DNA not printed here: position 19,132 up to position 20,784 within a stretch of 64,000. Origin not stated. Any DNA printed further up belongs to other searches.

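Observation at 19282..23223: Second divergent MreB paralog in an operon with a Wzy_C-like polytopic membrane protein, divergently paired with a PEGA/beta-propeller membrane protein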

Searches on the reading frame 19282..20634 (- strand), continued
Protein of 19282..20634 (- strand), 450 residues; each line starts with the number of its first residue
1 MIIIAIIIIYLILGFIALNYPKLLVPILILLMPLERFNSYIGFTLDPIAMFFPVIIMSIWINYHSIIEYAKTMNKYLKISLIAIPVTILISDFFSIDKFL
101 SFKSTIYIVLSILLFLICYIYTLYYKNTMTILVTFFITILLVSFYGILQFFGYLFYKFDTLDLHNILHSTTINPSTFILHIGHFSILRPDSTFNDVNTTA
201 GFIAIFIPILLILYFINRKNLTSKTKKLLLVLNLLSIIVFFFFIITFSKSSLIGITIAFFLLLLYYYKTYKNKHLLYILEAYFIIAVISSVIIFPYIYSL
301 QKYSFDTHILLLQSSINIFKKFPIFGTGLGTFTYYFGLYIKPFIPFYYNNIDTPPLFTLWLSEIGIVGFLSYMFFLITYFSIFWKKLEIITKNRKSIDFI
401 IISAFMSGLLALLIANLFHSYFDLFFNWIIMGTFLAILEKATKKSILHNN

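Call 88: find_encoding_contigs(protein=P0141, flank=5000, max_places=1)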
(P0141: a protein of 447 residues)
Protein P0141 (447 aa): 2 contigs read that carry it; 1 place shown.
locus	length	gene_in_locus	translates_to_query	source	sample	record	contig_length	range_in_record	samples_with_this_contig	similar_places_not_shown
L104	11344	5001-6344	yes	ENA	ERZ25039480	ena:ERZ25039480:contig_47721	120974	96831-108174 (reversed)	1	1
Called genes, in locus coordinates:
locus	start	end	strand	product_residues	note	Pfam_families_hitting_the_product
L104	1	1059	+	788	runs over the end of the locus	PF00133:tRNA-synt_1, PF01406:tRNA-synt_1e (faint), PF09334:tRNA-synt_1g, PF13603:tRNA-synt_1_2, PF00133:tRNA-synt_1, PF09334:tRNA-synt_1g, PF08264:Anticodon_1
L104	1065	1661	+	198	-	PF00334:NDK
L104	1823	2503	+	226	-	PF04203:Sortase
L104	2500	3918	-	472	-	PF08308:PEGA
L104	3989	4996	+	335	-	PF06723:MreB_Mbl, PF00022:Actin (faint), PF14450:FtsA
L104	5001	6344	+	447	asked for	PF04932:Wzy_C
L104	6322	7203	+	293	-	PF03808:Glyco_tran_WecG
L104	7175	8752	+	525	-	PF08323:Glyco_transf_5, PF00534:Glycos_transf_1, PF13692:Glyco_trans_1_4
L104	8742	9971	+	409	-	PF03065:Glyco_hydro_57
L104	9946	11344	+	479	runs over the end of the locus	PF08323:Glyco_transf_5, PF00534:Glycos_transf_1, PF13692:Glyco_trans_1_4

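Call 89: find_encoding_contigs(protein=P0147, flank=5000, max_places=1)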
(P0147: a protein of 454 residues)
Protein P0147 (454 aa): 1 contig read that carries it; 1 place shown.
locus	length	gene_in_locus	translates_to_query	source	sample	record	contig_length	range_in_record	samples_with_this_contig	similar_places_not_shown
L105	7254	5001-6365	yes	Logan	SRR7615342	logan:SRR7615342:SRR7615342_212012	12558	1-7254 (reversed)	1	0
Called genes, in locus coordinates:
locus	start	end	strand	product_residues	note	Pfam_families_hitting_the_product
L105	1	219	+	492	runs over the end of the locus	PF13567:DUF4131 (weak), PF03772:Competence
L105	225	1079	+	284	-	PF00753:Lactamase_B, PF12706:Lactamase_B_2 (weak)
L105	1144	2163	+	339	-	PF13207:AAA_17, PF00406:ADK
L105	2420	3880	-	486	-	PF08308:PEGA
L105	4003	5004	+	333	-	PF00012:HSP70 (faint), PF06723:MreB_Mbl, PF14450:FtsA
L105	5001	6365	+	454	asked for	PF04932:Wzy_C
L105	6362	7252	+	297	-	?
